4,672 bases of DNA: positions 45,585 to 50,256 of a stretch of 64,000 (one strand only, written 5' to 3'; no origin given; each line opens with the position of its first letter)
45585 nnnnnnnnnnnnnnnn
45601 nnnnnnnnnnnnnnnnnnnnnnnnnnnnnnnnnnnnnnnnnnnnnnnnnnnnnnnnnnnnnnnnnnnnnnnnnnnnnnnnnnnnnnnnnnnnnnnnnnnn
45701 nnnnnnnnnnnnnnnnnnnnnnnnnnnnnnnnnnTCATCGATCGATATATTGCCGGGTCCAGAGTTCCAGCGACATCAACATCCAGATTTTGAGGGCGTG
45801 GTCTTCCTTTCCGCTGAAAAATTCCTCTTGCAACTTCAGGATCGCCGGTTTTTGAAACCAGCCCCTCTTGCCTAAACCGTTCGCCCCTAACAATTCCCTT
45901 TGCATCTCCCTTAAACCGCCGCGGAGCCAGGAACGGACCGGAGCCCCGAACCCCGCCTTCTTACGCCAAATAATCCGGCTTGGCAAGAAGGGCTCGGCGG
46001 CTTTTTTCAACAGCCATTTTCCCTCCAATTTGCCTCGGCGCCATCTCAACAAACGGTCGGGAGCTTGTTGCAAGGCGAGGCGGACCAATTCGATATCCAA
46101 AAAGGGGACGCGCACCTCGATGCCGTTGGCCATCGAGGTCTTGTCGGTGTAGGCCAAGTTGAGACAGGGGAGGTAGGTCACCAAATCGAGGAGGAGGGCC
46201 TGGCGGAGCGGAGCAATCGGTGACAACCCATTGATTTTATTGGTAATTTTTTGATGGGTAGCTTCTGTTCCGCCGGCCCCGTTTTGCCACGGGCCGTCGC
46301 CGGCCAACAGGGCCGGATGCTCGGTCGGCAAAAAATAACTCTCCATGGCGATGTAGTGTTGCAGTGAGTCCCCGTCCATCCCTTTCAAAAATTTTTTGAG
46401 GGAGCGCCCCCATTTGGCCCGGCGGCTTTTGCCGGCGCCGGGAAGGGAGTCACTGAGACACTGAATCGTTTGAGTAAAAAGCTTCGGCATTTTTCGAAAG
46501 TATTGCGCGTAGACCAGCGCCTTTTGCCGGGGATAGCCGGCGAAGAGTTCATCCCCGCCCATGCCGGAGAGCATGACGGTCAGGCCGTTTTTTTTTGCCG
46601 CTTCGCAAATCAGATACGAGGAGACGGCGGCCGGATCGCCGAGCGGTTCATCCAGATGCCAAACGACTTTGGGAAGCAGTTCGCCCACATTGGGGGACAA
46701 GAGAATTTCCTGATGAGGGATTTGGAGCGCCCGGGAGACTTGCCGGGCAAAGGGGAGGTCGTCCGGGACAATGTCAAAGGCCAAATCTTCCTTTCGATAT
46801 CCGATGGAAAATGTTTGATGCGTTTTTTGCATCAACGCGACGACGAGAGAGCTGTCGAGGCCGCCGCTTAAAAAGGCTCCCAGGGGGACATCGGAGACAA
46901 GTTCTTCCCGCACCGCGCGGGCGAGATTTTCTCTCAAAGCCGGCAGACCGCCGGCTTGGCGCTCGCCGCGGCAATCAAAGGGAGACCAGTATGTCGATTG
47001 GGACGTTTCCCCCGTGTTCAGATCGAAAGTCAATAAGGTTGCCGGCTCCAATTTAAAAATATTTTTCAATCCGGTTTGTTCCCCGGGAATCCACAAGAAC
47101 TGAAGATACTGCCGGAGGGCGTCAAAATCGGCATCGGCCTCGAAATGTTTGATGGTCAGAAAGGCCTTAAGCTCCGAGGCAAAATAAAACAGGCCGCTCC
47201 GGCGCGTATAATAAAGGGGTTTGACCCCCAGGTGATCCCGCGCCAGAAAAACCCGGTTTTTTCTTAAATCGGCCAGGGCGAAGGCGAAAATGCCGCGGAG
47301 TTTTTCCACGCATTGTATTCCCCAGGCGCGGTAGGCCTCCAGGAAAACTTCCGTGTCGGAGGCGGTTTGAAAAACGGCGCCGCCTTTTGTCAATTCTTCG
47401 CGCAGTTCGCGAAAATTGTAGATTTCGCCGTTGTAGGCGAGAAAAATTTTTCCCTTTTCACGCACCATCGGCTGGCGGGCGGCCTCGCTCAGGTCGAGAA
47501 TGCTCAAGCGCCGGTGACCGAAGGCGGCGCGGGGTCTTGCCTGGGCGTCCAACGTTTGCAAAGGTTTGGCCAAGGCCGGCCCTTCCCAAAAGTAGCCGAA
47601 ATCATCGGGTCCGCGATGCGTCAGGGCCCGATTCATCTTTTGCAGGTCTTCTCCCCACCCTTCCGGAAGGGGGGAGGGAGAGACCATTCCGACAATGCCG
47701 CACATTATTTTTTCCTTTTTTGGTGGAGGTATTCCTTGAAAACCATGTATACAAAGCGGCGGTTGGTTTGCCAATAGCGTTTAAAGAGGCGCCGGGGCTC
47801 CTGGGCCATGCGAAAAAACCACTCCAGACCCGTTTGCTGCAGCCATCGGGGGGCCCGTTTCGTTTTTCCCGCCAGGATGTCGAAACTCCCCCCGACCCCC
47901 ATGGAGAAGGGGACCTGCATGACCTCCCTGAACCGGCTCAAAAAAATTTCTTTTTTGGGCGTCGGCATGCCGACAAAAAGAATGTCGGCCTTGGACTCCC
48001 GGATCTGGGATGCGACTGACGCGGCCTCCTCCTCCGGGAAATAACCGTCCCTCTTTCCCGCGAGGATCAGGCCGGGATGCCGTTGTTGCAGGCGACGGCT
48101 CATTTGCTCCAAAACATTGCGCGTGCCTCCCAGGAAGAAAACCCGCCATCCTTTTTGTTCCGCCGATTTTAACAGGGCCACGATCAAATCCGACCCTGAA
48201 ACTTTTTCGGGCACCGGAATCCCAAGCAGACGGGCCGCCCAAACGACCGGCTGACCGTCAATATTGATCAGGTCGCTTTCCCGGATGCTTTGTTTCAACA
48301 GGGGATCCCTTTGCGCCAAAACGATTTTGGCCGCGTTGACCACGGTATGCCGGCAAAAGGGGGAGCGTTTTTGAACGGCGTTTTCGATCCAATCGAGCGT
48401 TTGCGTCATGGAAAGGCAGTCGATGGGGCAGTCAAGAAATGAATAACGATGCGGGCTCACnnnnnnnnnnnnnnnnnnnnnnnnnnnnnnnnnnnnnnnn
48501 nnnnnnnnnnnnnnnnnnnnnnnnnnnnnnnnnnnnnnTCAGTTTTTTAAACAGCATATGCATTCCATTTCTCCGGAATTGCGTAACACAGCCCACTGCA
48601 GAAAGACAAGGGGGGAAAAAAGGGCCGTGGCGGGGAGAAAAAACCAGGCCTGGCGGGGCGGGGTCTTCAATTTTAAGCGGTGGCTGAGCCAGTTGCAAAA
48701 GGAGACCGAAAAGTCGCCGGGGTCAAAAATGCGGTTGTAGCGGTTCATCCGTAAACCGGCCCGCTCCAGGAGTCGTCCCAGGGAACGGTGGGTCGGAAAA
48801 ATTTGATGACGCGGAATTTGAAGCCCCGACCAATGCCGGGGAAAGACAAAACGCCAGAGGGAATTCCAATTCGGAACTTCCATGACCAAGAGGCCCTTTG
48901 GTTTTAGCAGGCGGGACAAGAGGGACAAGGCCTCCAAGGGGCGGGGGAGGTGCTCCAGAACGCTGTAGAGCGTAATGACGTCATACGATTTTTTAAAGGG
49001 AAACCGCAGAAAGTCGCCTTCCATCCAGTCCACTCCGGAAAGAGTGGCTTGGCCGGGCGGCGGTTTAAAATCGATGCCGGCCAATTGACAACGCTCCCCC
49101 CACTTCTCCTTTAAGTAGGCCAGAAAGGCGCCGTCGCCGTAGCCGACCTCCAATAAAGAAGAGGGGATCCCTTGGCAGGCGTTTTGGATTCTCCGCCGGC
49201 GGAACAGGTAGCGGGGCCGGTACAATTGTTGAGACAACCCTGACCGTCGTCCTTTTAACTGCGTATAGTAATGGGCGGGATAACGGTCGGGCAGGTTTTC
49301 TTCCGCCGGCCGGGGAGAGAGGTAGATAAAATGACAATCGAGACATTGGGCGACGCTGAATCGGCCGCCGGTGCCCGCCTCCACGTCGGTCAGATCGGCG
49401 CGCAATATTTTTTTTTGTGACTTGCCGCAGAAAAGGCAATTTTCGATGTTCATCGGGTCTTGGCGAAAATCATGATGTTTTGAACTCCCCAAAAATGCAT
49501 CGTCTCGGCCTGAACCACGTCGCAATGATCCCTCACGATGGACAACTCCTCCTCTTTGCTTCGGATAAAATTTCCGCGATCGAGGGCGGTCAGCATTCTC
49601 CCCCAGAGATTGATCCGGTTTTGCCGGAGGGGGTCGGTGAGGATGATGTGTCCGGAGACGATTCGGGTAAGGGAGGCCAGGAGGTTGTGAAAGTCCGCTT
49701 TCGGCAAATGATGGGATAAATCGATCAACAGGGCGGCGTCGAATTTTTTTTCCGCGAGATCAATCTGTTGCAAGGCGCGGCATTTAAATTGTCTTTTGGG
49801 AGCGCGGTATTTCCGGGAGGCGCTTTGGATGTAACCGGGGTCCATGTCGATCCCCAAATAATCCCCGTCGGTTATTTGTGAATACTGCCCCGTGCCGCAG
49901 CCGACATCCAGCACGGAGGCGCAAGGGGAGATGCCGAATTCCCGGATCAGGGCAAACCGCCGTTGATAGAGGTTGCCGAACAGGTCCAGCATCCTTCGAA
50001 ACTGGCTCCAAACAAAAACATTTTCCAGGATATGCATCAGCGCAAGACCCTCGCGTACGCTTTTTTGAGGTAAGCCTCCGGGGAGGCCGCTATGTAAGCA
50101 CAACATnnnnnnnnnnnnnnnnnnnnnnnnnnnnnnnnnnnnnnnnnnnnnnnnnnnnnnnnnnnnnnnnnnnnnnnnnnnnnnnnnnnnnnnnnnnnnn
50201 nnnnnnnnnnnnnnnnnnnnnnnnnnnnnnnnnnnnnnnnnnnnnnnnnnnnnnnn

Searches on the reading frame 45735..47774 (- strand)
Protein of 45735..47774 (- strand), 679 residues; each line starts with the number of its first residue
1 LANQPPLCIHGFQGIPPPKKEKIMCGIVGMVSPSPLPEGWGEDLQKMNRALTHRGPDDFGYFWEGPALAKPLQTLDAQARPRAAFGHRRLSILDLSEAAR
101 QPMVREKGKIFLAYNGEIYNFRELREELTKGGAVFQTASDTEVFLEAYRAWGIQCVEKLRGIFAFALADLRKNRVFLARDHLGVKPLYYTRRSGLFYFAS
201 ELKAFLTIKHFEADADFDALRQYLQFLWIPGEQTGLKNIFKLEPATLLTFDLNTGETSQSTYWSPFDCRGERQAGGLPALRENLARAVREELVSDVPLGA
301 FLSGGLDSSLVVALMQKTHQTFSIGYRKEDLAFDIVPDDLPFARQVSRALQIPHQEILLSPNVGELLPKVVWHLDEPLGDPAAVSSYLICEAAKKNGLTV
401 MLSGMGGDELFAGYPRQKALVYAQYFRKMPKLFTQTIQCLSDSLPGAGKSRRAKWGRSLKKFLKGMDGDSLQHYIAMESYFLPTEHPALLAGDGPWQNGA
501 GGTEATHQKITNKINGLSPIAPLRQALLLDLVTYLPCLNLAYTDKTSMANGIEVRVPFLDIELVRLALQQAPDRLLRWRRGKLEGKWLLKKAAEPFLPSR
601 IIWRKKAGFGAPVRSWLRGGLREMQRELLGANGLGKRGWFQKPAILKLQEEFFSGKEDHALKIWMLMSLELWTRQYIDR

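Call 18: search_protein_families(library=pfam, proteins=[window:45735-47774:-], max_evalue=0.001)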
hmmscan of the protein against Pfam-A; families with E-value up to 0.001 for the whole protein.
window:45735-47774:- (679 aa): 4 families
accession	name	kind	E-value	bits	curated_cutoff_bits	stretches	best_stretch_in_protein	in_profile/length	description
PF00733.27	Asn_synthase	-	5.8e-89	299.6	21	1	280-673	2-353/354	Asparagine synthase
PF13537.11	GATase_7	-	1e-45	155.1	25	1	87-206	1-122/123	Glutamine amidotransferase domain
PF13522.11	GATase_6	-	1.2e-41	142.2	27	1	81-201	10-130/130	Glutamine amidotransferase domain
PF12481.13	DUF3700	-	0.00034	20.6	27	1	102-190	69-160/228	Aluminium induced protein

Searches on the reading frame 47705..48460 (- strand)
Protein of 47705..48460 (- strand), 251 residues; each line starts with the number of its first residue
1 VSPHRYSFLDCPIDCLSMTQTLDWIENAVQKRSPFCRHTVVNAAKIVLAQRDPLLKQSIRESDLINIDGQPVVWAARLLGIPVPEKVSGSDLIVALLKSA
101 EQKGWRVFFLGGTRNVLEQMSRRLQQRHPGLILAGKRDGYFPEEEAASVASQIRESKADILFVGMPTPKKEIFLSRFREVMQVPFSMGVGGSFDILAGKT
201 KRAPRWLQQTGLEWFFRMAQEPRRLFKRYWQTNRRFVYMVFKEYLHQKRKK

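Call 18: search_protein_families(library=pfam, proteins=[window:47705-48460:-], max_evalue=0.001)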
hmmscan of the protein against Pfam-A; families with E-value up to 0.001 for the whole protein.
window:47705-48460:- (251 aa): 1 family
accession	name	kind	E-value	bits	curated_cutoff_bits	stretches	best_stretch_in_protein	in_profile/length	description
PF03808.19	Glyco_tran_WecG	-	5.8e-65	218.6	27.4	1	62-229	1-168/168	Glycosyl transferase WecG/TagA/CpsF family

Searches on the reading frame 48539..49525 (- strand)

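Call 18: search_protein_families(library=pfam, proteins=[window:48539-49525:-], max_evalue=0.001)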
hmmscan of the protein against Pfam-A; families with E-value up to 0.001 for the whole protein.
window:48539-49525:- (328 aa): 5 families
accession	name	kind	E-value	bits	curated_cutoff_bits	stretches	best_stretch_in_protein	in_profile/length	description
PF13489.12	Methyltransf_23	-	1e-19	71.3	27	1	119-260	21-161/164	Methyltransferase domain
PF08241.18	Methyltransf_11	-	5.9e-13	49.7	21.2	1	125-215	1-95/95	Methyltransferase domain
PF08242.18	Methyltransf_12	-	2.7e-10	41.3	30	1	125-213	1-98/98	Methyltransferase domain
PF13649.12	Methyltransf_25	-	4e-10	40.7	27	1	125-211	2-97/97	Methyltransferase domain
PF13847.12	Methyltransf_31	-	1.8e-08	34.6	27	1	162-219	53-113/145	Methyltransferase domain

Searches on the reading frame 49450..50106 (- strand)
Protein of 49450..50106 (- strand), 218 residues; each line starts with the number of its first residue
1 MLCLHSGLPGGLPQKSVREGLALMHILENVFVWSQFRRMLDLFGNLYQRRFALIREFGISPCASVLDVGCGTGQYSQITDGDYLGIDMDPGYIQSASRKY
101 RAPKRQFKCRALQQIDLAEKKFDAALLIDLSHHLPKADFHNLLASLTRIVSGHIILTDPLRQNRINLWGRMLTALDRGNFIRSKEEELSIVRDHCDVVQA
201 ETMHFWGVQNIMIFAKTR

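Call 58: search_protein_families(library=pfam, proteins=[window:49450-50106:-], max_evalue=0.001)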
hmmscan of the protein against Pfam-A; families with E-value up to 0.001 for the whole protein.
window:49450-50106:- (218 aa): 5 families
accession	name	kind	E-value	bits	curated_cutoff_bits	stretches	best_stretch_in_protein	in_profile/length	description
PF13649.12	Methyltransf_25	-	2.4e-13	51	27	1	65-150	1-93/97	Methyltransferase domain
PF08241.18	Methyltransf_11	-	3e-12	47.5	21.2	1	66-150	1-87/95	Methyltransferase domain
PF08242.18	Methyltransf_12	-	5.1e-10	40.4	30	1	66-149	1-91/98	Methyltransferase domain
PF13489.12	Methyltransf_23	-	9.4e-09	35.6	27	1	60-170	21-134/164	Methyltransferase domain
PF13847.12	Methyltransf_31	-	8.8e-07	29.2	27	1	63-136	5-89/145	Methyltransferase domain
